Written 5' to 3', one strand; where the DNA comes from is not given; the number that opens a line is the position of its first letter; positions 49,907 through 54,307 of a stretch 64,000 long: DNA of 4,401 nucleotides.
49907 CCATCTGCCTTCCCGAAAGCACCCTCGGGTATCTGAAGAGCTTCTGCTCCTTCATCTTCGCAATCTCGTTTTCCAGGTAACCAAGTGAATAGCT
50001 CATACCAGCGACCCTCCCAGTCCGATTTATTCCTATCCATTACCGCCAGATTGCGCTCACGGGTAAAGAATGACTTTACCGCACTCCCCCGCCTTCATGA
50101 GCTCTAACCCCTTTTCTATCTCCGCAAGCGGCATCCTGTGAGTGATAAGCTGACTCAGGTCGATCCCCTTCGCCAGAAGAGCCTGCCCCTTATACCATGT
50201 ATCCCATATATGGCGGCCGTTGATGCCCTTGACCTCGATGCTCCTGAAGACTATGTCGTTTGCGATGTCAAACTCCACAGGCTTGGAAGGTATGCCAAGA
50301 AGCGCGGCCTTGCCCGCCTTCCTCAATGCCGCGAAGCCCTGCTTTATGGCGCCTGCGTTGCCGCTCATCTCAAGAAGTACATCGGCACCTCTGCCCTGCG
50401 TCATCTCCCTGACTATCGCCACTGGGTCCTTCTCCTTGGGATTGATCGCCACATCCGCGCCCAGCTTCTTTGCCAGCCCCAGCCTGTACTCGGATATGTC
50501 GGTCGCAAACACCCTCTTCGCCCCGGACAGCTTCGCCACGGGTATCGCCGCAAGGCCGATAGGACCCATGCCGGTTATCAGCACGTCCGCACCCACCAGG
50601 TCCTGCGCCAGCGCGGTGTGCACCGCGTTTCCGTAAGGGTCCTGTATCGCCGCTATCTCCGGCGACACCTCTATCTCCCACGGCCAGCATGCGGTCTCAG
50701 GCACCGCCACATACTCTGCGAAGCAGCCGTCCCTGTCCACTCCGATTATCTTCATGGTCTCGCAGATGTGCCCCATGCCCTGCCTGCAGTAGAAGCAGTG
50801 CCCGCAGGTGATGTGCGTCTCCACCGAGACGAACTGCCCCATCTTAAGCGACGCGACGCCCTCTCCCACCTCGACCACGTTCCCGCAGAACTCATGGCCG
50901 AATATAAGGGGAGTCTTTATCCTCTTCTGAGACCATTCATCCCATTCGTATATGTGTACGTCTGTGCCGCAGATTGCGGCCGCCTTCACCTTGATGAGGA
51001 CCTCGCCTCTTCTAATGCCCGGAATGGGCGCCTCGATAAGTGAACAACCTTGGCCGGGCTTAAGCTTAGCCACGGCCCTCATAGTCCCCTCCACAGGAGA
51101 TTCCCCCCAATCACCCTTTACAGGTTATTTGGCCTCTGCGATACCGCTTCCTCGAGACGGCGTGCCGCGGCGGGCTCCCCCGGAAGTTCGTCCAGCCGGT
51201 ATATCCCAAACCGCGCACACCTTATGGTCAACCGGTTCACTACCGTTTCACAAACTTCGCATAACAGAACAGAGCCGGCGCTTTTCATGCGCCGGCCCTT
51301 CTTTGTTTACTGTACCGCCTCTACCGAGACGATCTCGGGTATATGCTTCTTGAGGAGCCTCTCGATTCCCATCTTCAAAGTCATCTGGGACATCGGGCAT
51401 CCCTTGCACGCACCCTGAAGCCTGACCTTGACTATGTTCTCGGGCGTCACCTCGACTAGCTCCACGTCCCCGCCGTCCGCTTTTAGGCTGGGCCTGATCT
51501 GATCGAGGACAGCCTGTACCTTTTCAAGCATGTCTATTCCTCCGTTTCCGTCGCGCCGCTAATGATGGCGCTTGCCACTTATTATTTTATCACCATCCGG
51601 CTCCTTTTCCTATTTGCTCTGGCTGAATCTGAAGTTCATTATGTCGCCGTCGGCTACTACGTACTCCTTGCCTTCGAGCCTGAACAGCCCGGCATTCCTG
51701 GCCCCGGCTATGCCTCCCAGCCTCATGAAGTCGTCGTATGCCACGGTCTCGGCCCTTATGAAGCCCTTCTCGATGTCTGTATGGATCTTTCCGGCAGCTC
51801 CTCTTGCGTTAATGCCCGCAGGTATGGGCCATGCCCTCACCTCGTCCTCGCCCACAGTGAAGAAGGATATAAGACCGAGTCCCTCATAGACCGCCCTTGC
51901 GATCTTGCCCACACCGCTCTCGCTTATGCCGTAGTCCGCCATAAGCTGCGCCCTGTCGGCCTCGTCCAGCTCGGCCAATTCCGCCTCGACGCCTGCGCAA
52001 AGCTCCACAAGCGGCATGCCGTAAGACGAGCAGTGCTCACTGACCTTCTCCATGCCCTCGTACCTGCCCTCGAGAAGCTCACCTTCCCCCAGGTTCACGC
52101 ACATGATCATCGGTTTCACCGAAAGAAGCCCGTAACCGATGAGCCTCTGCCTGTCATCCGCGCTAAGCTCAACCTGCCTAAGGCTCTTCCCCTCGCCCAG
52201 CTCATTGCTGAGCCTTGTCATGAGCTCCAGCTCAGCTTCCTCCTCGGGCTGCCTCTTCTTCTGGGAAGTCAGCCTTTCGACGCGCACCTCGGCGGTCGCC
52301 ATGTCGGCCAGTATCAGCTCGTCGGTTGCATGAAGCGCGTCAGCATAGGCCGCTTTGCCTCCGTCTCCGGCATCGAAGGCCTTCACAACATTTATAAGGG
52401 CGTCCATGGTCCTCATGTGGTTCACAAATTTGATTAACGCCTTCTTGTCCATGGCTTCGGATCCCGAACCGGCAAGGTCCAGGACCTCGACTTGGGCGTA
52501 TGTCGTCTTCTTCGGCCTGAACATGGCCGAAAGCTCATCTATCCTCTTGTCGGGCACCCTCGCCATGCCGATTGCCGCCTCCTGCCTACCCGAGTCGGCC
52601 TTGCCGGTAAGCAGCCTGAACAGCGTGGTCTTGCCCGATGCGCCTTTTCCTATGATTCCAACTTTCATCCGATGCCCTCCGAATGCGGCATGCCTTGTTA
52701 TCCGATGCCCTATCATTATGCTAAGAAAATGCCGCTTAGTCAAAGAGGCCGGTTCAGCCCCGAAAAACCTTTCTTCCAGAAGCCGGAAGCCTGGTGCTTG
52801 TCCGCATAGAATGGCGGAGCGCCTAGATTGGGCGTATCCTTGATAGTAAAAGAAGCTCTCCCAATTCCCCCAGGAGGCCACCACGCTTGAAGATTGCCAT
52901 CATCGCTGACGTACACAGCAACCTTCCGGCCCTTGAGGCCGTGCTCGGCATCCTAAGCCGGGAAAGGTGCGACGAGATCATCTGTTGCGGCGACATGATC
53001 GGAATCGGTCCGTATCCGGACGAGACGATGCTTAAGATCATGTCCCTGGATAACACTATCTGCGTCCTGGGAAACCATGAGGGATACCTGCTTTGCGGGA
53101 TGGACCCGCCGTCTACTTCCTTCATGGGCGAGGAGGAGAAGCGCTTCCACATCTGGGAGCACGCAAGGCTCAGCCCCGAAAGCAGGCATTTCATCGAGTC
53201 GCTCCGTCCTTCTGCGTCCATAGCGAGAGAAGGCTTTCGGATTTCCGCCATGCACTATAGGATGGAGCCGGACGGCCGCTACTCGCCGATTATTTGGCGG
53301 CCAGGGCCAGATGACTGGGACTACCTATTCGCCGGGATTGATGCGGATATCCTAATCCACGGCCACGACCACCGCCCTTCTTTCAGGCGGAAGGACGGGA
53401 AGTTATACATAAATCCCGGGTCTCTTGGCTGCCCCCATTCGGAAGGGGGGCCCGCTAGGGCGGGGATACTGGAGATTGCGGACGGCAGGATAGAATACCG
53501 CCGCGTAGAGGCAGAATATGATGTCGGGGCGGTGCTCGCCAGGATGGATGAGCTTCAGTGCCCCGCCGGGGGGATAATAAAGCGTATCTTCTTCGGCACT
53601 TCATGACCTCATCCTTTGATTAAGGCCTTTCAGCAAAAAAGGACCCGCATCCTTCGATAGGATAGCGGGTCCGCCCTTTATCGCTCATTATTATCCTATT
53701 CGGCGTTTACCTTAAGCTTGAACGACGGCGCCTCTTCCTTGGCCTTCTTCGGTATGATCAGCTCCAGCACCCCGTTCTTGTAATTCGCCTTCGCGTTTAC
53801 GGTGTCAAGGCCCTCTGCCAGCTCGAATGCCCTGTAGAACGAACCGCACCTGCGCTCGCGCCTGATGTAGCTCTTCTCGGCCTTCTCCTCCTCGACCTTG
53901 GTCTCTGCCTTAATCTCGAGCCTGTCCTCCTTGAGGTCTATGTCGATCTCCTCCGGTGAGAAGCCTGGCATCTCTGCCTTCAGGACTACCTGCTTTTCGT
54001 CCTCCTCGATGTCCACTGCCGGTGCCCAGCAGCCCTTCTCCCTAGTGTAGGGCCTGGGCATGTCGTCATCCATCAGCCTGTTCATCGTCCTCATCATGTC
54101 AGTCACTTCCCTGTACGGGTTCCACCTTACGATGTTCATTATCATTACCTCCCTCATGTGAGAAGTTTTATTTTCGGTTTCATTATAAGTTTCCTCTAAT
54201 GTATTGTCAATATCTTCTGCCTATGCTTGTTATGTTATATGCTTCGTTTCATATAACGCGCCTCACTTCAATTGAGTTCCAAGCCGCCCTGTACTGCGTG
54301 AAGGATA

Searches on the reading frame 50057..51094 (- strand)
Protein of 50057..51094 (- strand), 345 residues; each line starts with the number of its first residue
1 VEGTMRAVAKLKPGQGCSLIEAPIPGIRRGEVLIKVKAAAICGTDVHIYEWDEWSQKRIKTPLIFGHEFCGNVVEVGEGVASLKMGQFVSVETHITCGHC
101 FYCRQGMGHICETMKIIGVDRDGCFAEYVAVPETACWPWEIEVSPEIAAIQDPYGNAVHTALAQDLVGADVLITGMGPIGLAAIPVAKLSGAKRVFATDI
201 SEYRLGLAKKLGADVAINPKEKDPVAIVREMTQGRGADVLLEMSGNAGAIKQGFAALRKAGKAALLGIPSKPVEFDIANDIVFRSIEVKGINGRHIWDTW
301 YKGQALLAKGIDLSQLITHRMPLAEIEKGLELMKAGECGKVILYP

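Call 20: search_protein_families(library=pfam, proteins=[window:50057-51094:-])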
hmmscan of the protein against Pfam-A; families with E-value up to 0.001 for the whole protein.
window:50057-51094:- (345 aa): 3 families
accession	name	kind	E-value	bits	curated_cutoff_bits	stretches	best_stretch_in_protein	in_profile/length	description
PF00107.32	ADH_zinc_N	-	3.8e-31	108.2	31.8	1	178-306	1-126/129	Zinc-binding dehydrogenase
PF08240.17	ADH_N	-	1e-30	106.5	23.5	1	29-139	2-102/104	Alcohol dehydrogenase GroES-like domain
PF16912.11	Glu_dehyd_C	-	5.3e-10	39.6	34.9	1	170-330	33-198/211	Glucose dehydrogenase C-terminus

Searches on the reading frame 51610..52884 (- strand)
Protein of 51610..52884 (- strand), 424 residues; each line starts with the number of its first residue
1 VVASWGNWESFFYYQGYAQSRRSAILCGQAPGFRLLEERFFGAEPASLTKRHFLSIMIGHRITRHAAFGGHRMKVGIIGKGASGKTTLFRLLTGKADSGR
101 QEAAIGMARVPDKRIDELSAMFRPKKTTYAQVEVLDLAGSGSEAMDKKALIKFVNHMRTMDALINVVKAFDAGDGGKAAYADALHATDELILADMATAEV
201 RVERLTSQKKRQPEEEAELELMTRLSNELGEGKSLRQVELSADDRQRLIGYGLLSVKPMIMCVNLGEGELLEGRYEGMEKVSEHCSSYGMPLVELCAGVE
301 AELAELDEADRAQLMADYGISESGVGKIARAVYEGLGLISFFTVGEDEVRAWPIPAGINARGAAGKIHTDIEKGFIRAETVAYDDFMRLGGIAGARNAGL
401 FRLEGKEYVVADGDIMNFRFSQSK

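Call 20: search_protein_families(library=pfam, proteins=[window:51610-52884:-])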
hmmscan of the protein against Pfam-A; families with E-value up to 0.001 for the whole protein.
window:51610-52884:- (424 aa): 3 families
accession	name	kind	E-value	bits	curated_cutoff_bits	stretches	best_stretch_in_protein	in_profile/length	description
PF06071.19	YchF-GTPase_C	-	1.9e-34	118.1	27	1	338-420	1-83/84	Protein of unknown function (DUF933)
PF01926.29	MMR_HSR1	-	0.00011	22.7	21.9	1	74-169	1-85/113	50S ribosome-binding GTPase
PF00005.33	ABC_tran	-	0.00036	21.6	25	1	74-197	13-136/137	ABC transporter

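Call 38: find_homologous_proteins(query=window:51610-52884:-)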
Query window:51610-52884:- (424 aa): 7852 proteins with E <= 0.001 among 8000 candidates; the best 120 are listed.
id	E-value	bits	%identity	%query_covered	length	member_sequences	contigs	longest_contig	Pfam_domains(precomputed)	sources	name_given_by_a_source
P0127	3.3e-209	713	93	83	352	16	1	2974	PF06071.20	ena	-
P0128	6.4e-186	637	84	83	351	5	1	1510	PF01926.30,PF06071.20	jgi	-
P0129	2.1e-181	622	82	83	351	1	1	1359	PF01926.30,PF06071.20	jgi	jgi:GTP-binding protein YchF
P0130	7.6e-176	603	79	83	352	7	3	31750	PF01926.30,PF06071.20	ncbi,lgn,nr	ncbi:MAG: YchF family ATPase [Firmicutes bacterium]|nr:YchF family ATPase [Bacillota bacterium]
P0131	2.4e-169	582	78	83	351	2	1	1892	PF01926.30,PF06071.20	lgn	-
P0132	7.2e-166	571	76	83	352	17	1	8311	PF01926.30,PF00005.34,PF06071.20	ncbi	-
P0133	1.3e-132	461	62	82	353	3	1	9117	PF01926.30,PF06071.20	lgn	-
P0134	8.8e-122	425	56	83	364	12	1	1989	PF01926.30,PF06071.20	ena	-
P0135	2.7e-121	424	59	83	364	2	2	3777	PF06071.20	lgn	-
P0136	5.3e-121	423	57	83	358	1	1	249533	PF06071.20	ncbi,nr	ncbi:MAG: DUF933 domain-containing protein [Clostridia bacterium]|nr:DUF933 domain-containing protei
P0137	2.6e-120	421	57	82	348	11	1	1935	PF01926.30,PF06071.20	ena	-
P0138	3.4e-120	420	56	83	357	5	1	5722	PF01926.30,PF06071.20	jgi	-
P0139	8.5e-120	419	57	83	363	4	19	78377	PF06071.20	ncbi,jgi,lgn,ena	-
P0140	1.8e-119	418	57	84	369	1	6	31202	PF01926.30,PF06071.20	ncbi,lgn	-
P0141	2.2e-119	417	57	83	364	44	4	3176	PF01926.30,PF06071.20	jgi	jgi:hypothetical protein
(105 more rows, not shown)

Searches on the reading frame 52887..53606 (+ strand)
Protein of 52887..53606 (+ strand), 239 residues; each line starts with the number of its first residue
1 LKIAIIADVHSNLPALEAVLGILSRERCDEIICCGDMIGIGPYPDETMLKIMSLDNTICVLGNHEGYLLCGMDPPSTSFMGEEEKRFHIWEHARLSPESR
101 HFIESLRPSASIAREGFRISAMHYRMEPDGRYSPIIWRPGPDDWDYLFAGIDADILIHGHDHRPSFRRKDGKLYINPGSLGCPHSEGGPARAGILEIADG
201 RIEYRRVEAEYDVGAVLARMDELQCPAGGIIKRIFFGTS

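Call 20: search_protein_families(library=pfam, proteins=[window:52887-53606:+])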
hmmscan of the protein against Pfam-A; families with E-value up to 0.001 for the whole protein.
window:52887-53606:+ (239 aa): 2 families
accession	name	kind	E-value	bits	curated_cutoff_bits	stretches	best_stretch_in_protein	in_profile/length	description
PF12850.12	Metallophos_2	-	3.7e-21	76.2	27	1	1-199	1-153/154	Calcineurin-like phosphoesterase superfamily domain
PF00149.33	Metallophos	-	4.2e-16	60.4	21.5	1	1-164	1-191/191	Calcineurin-like phosphoesterase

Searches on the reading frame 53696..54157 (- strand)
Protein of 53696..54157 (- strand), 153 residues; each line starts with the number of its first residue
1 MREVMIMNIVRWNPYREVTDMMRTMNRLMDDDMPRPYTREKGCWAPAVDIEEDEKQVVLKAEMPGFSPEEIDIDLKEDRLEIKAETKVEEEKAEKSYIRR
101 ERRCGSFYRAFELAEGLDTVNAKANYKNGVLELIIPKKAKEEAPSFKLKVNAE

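Call 20: search_protein_families(library=pfam, proteins=[window:53696-54157:-])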
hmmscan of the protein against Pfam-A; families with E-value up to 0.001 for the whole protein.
window:53696-54157:- (153 aa): 1 family
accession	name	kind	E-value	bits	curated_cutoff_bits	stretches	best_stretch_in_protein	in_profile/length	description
PF00011.27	HSP20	-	1.2e-21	77.2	20.8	1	49-143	1-93/102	Hsp20/alpha crystallin family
